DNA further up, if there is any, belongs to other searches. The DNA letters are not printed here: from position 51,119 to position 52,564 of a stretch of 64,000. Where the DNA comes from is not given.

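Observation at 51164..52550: Orphan PD-(D/E)xK-motif protein bracketed by both repeat families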

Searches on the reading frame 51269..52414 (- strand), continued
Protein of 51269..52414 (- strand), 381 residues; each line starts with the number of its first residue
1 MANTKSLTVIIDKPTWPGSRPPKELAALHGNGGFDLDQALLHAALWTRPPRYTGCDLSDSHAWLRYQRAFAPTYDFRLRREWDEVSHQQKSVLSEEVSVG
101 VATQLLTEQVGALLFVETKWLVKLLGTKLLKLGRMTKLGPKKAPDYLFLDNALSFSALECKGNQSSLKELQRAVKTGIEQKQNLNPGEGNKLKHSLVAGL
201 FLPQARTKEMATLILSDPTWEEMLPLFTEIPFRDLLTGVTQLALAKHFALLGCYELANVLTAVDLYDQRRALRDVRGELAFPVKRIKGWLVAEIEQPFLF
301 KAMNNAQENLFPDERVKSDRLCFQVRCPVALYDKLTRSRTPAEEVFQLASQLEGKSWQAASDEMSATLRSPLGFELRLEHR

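Call 27: search_protein_families(library=pfam, alignment_id=A2, max_evalue=1)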
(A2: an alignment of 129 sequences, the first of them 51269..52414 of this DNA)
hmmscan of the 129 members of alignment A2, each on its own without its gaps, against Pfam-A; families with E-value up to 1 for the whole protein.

A. member 1, window:51269-52414:- (381 aa): 0 families

B. families by the number of members that match (of 129 scanned): 45 families (the first 25 are shown)
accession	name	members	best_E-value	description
PF01870.24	Hjc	4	0.018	Archaeal holliday junction resolvase (hjc)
PF07906.18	Toxin_15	2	0.0087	ShET2 enterotoxin, N-terminal region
PF04313.20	HSDR_N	2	0.0098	Type I restriction enzyme R protein N terminus (HSDR_N)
PF01352.32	KRAB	2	0.038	KRAB box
PF06356.17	DUF1064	2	0.049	Protein of unknown function (DUF1064)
PF10872.14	DUF2740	2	0.059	Protein of unknown function (DUF2740)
PF08909.16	DUF1854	1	0.0075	Domain of unknown function (DUF1854)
PF24079.1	UBR4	1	0.018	E3 ubiquitin-protein ligase UBR4-like domain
PF13150.11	TraL_transposon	1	0.028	Conjugative transposon protein TraL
PF08761.16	dUTPase_2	1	0.028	dUTPase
PF01665.21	Rota_NSP3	1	0.04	Rotavirus non-structural protein NSP3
PF07949.17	YbbR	1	0.059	YbbR-like protein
PF09548.15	Spore_III_AB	1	0.062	Stage III sporulation protein AB (spore_III_AB)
PF22691.2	Thiolase_C_1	1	0.066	Thiolase C-terminal domain-like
PF24227.1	DUF7443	1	0.066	Domain of unknown function (DUF7443)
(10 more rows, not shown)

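Call 28: search_solved_structures(query=A2, max_evalue=10, show_alignments=3)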
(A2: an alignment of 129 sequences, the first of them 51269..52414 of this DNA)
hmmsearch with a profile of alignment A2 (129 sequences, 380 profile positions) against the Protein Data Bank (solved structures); distinct sequences matched with E-value up to 10: 0.

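Call 34: find_related_loci(query=A1, collection=genome_contigs, flank=10000)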
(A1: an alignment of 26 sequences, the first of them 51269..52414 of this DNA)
Query A1 (381 aa) in genome_contigs; peptide patterns used: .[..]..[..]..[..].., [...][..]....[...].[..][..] (x = any residue, [..] = any of these).
55 stretches matched a pattern; 43 encode a relative of the query (tblastn E <= 1e-3); 43 distinct loci.
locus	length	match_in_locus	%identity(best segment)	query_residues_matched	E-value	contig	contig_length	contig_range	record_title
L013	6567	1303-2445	93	1-381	0e+0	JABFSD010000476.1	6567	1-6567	MAG: Acidobacteria bacterium isolate S-RSF-IL-17 seq_4488, whole genome shotgun sequence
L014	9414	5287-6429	92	1-381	0e+0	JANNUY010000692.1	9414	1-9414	MAG: Acidobacteriota bacterium isolate VAR_35_concoct_282_sub VAR_35_k141_109110, whole genome shotgun sequence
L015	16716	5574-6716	73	1-381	0e+0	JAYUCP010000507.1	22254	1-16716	MAG: Acidobacteriota bacterium isolate GFS_6987 GFS_6987_506, whole genome shotgun sequence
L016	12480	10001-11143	71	1-381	4e-176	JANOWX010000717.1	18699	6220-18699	MAG: Acidobacteriota bacterium isolate VAR_35_metabat_317 VAR_35_k141_3965916, whole genome shotgun sequence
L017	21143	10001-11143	69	1-381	2e-170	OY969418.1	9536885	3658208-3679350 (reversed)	MAG: uncultured Acidobacteriota bacterium isolate MFD09212.bin.c.1 genome assembly, chromosome: 1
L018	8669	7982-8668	98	1-229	2e-150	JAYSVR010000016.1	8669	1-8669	MAG: Acidobacteriota bacterium isolate GFS_12827 GFS_12827_15, whole genome shotgun sequence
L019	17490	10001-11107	38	5-379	2e-66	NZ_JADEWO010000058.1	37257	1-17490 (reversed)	Oculatella sp. LEGE 06141 NODE_58_length_37257_cov_12.0793, whole genome shotgun sequence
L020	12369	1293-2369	37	7-379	4e-61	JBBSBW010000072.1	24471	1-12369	MAG: Thermoanaerobaculia bacterium isolate La6_metabat2.203 La6_metabat2.203_K_3488013_L_24471_cov_16.2393, whole genome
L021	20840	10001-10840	39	3-276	4e-56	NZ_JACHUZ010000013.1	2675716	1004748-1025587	Vreelandella utahensis strain DSM 3051 LT727794.1, whole genome shotgun sequence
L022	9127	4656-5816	32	1-379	5e-56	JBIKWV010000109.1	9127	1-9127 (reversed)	MAG: Elainellaceae cyanobacterium isolate ME2015-09-16_3300042289_group6_bin18 Rohwer_bin1281_scaffold_10112_c1, whole g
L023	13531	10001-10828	37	5-279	1e-52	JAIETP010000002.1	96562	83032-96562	MAG: Burkholderiales bacterium isolate time.spades.CONCOCT.2.5kb_015 c_000000000014, whole genome shotgun sequence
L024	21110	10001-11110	31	5-381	6e-53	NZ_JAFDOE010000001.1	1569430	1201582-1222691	Citrobacter sp. FP75 contig1, whole genome shotgun sequence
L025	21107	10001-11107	32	5-380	8e-51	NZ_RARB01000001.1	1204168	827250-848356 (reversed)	Pantoea piersonii strain IIIF1SW-P2 scaffold1.1, whole genome shotgun sequence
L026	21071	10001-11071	33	15-373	1e-47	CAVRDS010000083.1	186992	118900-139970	MAG: uncultured Acidobacteriota bacterium isolate MFD03323.bin.2.88 genome assembly, contig: contig_9689, whole genome s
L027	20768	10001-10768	36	5-261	1e-43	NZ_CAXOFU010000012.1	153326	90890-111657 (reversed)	Enterobacter soli strain FFMG-34-3-21 isolate FFMG_34-3-21 FFMG_34-3-21.1:12, whole genome shotgun sequence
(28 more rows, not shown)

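Call 35: fold_search(model_id=the predicted structure, library=viral)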
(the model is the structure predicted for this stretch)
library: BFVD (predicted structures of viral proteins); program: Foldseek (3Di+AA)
matches with E <= 10: 572; with E <= 0.001: 0
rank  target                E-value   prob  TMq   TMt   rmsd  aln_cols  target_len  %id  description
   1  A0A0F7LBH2            2.0e-02  0.25  0.17  0.21  17.5       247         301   11  PD-(D/E)XK endonuclease-like domain-containing protein [uncultured marine virus]
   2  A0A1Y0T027            2.2e-02  0.11  0.10  0.14  13.4       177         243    7  Uncharacterized protein [Pseudomonas phage Noxifer]
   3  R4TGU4                2.8e-02  0.41  0.17  0.38  12.8       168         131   14  PD-(D/E)XK nuclease [Halogranum tailed virus 1]
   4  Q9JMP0                3.6e-02  0.10  0.15  0.09  14.0       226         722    9  (no name in the UniProt tables at hand)
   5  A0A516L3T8            4.8e-02  0.12  0.15  0.19  23.5       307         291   11  (no name in the UniProt tables at hand)
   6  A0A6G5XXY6            4.8e-02  0.10  0.13  0.17  14.9       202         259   17  (no name in the UniProt tables at hand)
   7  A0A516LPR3            5.5e-02  0.08  0.15  0.14  22.2       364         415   12  (no name in the UniProt tables at hand)
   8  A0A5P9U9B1            6.5e-02  0.47  0.17  0.42   6.2       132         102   13  (no name in the UniProt tables at hand)
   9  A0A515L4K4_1          7.8e-02  0.20  0.21  0.09  19.3       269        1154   12  RNA-directed RNA polymerase L [Jujube yellow mottle-associated virus]
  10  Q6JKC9                8.3e-02  0.12  0.12  0.11  17.3       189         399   12  Alkaline exonuclease [Neodiprion sertifer nucleopolyhedrovirus]
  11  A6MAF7                8.3e-02  0.10  0.20  0.20  25.0       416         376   12  Gp092 [Lactococcus phage KSY1]
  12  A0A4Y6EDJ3            8.3e-02  0.07  0.08  0.09  18.3       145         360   12  (no name in the UniProt tables at hand)
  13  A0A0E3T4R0            9.4e-02  0.15  0.14  0.15  16.3       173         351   17  Protein Allo60 [Cyprinid herpesvirus 2]
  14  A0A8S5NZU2            9.4e-02  0.06  0.09  0.11  24.2       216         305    8  Uncharacterized protein [Myoviridae sp. ctLnO19]
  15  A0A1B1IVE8            1.3e-01  0.09  0.10  0.20  13.0       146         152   10  (no name in the UniProt tables at hand)
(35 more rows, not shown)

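Call 43: search_protein_families(library=pfam, alignment_id=A3, max_evalue=0.00001)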
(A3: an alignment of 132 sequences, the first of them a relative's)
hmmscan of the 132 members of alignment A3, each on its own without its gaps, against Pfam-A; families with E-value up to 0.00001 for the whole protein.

A. member 1, L006:4968-5870:+ (300 aa): 0 families

B. families by the number of members that match (of 132 scanned): 90 families (the first 25 are shown)
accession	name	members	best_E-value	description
PF00589.27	Phage_integrase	8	1.1e-30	Phage integrase family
PF00665.32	rve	3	2.6e-18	Integrase core domain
PF13391.12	HNH_2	3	2.6e-16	HNH endonuclease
PF11843.13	DUF3363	2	1.6e-128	Protein of unknown function (DUF3363)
PF04250.19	DUF429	2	4.5e-56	Protein of unknown function (DUF429)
PF22483.2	Mu-transpos_C_2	2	6.2e-24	Mu transposase, C-terminal domain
PF22022.2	Phage_int_M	2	1.5e-21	Phage integrase central domain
PF01656.29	CbiA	2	7.8e-20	CobQ/CobB/MinD/ParA nucleotide binding domain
PF05593.20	RHS_repeat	2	3.1e-15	RHS Repeat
PF14659.12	Phage_int_SAM_3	2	4e-14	Phage integrase, N-terminal SAM-like domain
PF04851.21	ResIII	2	1e-12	Type III restriction enzyme, res subunit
PF13401.12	AAA_22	2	4.1e-09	AAA domain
PF09848.15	SLFN-g3_helicase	1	4.4e-105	Schlafen group 3, DNA/RNA helicase domain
PF02384.22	N6_Mtase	1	7.2e-101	N-6 DNA Methylase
PF05067.18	Mn_catalase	1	8.6e-100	Manganese containing catalase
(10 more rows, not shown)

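Call 44: search_protein_families(library=padloc, alignment_id=A3, max_evalue=0.00001)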
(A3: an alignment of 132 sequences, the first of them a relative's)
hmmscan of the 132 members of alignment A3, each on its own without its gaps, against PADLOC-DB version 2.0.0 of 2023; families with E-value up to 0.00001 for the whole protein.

A. member 1, L006:4968-5870:+ (300 aa): 32 families (the best 25 are shown)
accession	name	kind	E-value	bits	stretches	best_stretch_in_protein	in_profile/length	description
PDLC04248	PDC-M01B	-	1.5e-40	137.4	1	95-278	32-213/216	-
PDLC04264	PDC-M01B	-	2.4e-40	137.1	1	96-278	99-279/282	-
PDLC04266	PDC-M01B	-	6.8e-35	119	1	11-277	9-276/281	-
PDLC04259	PDC-M01B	-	4.6e-32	110.1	1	98-277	95-272/277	-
PDLC04256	PDC-M01B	-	1.4e-30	104.8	1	91-274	99-282/285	-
PDLC04257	PDC-M01B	-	2.8e-28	97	1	95-280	92-279/287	-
PDLC04253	PDC-M01B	-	3.7e-28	96.9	1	92-269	99-277/366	-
PDLC04251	PDC-M01B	-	3.4e-26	90.3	1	91-268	92-267/279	-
PDLC04262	PDC-M01B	-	2.7e-24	84.3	1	98-277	80-256/259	-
PDLC04263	PDC-M01B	-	2.2e-23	81.3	1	88-265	88-268/291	-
PDLC04270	PDC-M01B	-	2.5e-22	77.6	1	66-266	62-261/280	-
PDLC04247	PDC-M01B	-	6.8e-21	73.3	1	92-275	95-278/286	-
PDLC04249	PDC-M01B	-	1.3e-19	68.9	1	98-278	100-278/286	-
PDLC04268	PDC-M01B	-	2.2e-19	67.8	1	38-266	29-252/275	-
PDLC04267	PDC-M01B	-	2.9e-19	67.8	1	98-275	93-270/275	-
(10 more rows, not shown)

B. families by the number of members that match (of 132 scanned): 250 families (the first 25 are shown)
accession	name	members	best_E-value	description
PDLC04132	HNH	3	2.2e-26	-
PDLC03546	HNH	3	7.9e-16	Type II restriction enzyme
PDLC04134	mad2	2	1.2e-51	mads_2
PDLC03648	REase_III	2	1.3e-14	Type III restriction enzyme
PDLC00086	GajA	1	1.9e-231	AAA ATPase domain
PDLC02176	Drt3b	1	4.8e-220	-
PDLC03784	Drt3b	1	1.6e-186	DRT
PDLC03039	MTase_I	1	1.3e-162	Type I methyltransferase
PDLC03038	MTase_I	1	5e-160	Type I methyltransferase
PDLC04977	PDC-S26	1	5.4e-144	-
PDLC03031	MTase_I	1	1.2e-124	Type I methyltransferase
PDLC03022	MTase_I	1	7.1e-111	Type I methyltransferase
PDLC03027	MTase_I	1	4.6e-110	Type I methyltransferase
PDLC04972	PDC-S26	1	2e-103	-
PDLC03028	MTase_I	1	1.2e-91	Type I methyltransferase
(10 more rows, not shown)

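Call 49: search_dna_similar(query=window:51269-52414:-, collection=plasmids, mode=protein, max_evalue=0.001, max_rows=25)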
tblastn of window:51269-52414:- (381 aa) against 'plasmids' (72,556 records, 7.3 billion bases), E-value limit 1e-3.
Records with a match: 9; places in all: 9; records where one place covers at least 80% of the query: 2.
Best place of each record, by identity: <60% 9.
By first word of the organism name: Bacillus 2; Ralstonia 1; Pantoea 1; Enterobacter 1; Agrobacterium 1; Phyllobacterium 1; Paracoccus 1; Mesorhizobium 1.
By predicted mobility (MOB-suite, as given by PLSDB): non-mobilizable 5; conjugative 2; mobilizable 2.
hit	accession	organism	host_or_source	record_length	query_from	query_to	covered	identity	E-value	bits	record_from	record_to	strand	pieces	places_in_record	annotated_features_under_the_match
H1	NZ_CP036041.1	Bacillus mycoides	cell culture,soil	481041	5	380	99%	27.4%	1e-32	137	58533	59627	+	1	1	hypothetical protein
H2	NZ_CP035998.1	Bacillus mycoides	cell culture,soil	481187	5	380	99%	27.4%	1e-32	137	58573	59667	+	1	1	hypothetical protein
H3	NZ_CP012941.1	Ralstonia solanacearum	plantain,cell culture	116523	5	222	57%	30.2%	8e-11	71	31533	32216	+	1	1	hypothetical protein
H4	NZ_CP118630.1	Pantoea dispersa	Pure isolate,soil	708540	1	200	52%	29.7%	1e-11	74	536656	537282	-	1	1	hypothetical protein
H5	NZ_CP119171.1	Enterobacter mori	Paris polyphylla,cell culture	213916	1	200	52%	29.7%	1e-11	74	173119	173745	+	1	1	hypothetical protein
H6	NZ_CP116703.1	Agrobacterium tumefaciens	Yarrow,cell culture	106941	5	222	57%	27.0%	1e-8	64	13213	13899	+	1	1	hypothetical protein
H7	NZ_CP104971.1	Phyllobacterium zundukense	Vicia costata,cell culture,root nodule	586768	5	222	57%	26.6%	4e-7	60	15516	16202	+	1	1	hypothetical protein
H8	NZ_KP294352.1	Paracoccus kondratievae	-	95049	5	222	57%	26.2%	8e-9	65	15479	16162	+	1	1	hypothetical protein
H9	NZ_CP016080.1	Mesorhizobium loti NZP2037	Lotus,cell culture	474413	4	166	43%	29.0%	1e-6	58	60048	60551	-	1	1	hypothetical protein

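Call 50: search_dna_similar(query=window:51269-52414:-, collection=phages, mode=protein, max_evalue=0.001, max_rows=20)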
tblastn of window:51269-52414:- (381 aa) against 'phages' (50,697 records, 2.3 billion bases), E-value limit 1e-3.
No match.

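Call 52: get_annotated_region(hit=H1, flank=7000)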
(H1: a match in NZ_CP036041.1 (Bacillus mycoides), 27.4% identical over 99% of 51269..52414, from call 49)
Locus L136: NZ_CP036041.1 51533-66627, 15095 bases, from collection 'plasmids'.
description: Bacillus mycoides strain BPN573 plasmid p481
organism: Bacillus mycoides (NCBI taxid 1405)
taxonomy: Bacteria; Bacillota; Bacilli; Bacillales; Bacillaceae; Bacillus; Bacillus mycoides
host: -; source: cell culture,soil; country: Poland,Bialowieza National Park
typing (MOB-suite, as given by PLSDB): conjugative; relaxase MOBP; mating-pair formation MPF_T
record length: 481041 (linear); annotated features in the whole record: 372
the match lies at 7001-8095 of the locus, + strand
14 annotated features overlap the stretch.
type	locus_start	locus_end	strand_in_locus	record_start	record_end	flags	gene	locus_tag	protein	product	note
CDS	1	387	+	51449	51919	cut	-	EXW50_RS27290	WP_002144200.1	DUF6773 family protein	-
CDS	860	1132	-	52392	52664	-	-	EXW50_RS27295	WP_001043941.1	HU family DNA-binding protein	GO:0030261 - chromosome condensation [Evidence IEA]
CDS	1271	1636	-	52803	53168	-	-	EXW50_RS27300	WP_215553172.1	hypothetical protein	-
CDS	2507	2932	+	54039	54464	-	-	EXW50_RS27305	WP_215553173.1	GTP pyrophosphokinase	-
CDS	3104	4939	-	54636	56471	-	-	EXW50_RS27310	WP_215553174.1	DNA/RNA helicase domain-containing protein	-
CDS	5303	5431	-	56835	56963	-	-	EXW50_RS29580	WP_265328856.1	hypothetical protein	-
CDS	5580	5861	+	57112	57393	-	-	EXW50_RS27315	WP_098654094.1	hypothetical protein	-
CDS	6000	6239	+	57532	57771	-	-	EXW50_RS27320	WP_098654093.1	hypothetical protein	-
CDS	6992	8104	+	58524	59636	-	-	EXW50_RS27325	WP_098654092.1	hypothetical protein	-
CDS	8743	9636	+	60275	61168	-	-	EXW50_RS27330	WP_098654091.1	hypothetical protein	-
CDS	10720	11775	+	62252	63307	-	-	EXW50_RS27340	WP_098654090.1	Wadjet anti-phage system protein JetD domain-containing protein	-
CDS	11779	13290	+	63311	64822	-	-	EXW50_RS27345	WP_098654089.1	hypothetical protein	-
CDS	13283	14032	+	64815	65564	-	-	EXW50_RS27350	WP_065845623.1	DUF6063 family protein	-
CDS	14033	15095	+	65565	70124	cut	-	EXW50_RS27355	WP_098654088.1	hypothetical protein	-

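Call 53: get_annotated_region(hit=H3, flank=7000)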
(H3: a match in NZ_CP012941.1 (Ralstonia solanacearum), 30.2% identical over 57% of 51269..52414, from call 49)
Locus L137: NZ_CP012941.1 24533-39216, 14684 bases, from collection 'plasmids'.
description: Ralstonia solanacearum strain UW163 plasmid pUW163a, complete sequence
organism: Ralstonia solanacearum (NCBI taxid 305)
taxonomy: Bacteria; Pseudomonadota; Betaproteobacteria; Burkholderiales; Burkholderiaceae; Ralstonia; Ralstonia solanacearum
host: -; source: plantain,cell culture; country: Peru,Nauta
typing (MOB-suite, as given by PLSDB): mobilizable; replicon rep_cluster_213; relaxase MOBP
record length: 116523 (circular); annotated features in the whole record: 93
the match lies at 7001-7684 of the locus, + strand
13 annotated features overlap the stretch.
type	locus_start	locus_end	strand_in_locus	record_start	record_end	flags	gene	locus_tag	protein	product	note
CDS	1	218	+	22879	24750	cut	-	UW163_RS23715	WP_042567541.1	hypothetical protein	-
CDS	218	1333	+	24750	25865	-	-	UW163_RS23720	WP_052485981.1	hypothetical protein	-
CDS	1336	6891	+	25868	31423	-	-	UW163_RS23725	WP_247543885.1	DEAD/DEAH box helicase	-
CDS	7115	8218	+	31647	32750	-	-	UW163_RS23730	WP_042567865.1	hypothetical protein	-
CDS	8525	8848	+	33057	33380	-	-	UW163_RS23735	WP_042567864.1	hypothetical protein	-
CDS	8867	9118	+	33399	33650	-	-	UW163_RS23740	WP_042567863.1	hypothetical protein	-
CDS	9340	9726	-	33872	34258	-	-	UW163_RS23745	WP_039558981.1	type II toxin-antitoxin system VapC family toxin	-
CDS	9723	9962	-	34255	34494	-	-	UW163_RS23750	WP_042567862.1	type II toxin-antitoxin system prevent-host-death family antitoxin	GO:0008219 - cell death [Evidence IEA]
CDS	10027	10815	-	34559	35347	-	-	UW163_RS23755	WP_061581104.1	hypothetical protein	-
CDS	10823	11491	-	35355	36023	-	-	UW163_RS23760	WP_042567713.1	hypothetical protein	-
CDS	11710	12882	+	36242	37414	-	-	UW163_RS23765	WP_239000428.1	tyrosine-type recombinase/integrase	GO:0015074 - DNA integration [Evidence IEA]; GO:0006310 - DNA recombination [Evidence IEA]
CDS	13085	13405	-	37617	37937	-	-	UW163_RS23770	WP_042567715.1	hypothetical protein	-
CDS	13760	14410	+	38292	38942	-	-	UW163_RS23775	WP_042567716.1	DUF3800 domain-containing protein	-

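Call 54: get_annotated_region(hit=H5, flank=7000)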
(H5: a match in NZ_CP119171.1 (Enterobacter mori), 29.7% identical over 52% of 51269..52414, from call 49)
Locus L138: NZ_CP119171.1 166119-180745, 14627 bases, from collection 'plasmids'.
description: Enterobacter mori strain LgD10 plasmid unnamed, complete sequence
organism: Enterobacter mori (NCBI taxid 539813)
taxonomy: Bacteria; Pseudomonadota; Gammaproteobacteria; Enterobacterales; Enterobacteriaceae; Enterobacter; Enterobacter mori
host: -; source: Paris polyphylla,cell culture; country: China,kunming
typing (MOB-suite, as given by PLSDB): non-mobilizable
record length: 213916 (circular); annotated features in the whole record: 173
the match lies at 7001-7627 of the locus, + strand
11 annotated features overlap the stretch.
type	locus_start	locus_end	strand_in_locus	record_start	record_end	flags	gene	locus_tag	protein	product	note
CDS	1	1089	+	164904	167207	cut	-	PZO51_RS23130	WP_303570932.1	S8 family peptidase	-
CDS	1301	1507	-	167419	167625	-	-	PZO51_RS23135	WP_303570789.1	hypothetical protein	-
CDS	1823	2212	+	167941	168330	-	-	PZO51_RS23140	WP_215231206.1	hypothetical protein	-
CDS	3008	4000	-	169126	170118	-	-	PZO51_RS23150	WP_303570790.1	DUF4928 family protein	-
CDS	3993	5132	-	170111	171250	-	dcm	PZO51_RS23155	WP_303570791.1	DNA (cytosine-5-)-methyltransferase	GO:0006304 - DNA modification [Evidence IEA]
CDS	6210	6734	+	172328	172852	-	-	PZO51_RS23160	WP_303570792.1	hypothetical protein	-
CDS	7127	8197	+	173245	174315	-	-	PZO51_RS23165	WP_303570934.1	hypothetical protein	-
CDS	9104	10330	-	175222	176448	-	-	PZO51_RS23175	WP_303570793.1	RES family NAD+ phosphorylase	-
CDS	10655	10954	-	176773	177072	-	-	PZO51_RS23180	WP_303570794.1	hypothetical protein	-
CDS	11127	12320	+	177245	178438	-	-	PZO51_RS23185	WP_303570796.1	hypothetical protein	-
CDS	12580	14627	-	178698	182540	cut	-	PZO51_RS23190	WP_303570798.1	hypothetical protein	-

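Call 79: find_related_loci(query=A1, collection=viral_contigs, flank=8000)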
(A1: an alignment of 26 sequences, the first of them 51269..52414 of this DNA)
Query A1 (381 aa) in viral_contigs; peptide patterns used: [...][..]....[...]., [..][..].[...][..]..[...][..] (x = any residue, [..] = any of these).
20 stretches matched a pattern; 5 encode a relative of the query (tblastn E <= 1e-3); 5 distinct loci.
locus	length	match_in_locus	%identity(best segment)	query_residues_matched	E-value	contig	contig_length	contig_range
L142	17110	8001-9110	32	5-381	7e-56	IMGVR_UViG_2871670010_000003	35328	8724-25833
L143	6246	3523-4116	30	30-222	1e-19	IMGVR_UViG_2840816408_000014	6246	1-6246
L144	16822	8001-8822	29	5-267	3e-19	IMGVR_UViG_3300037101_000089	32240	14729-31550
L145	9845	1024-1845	29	5-267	3e-19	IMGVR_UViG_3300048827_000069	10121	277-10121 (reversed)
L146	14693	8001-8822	30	5-267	4e-19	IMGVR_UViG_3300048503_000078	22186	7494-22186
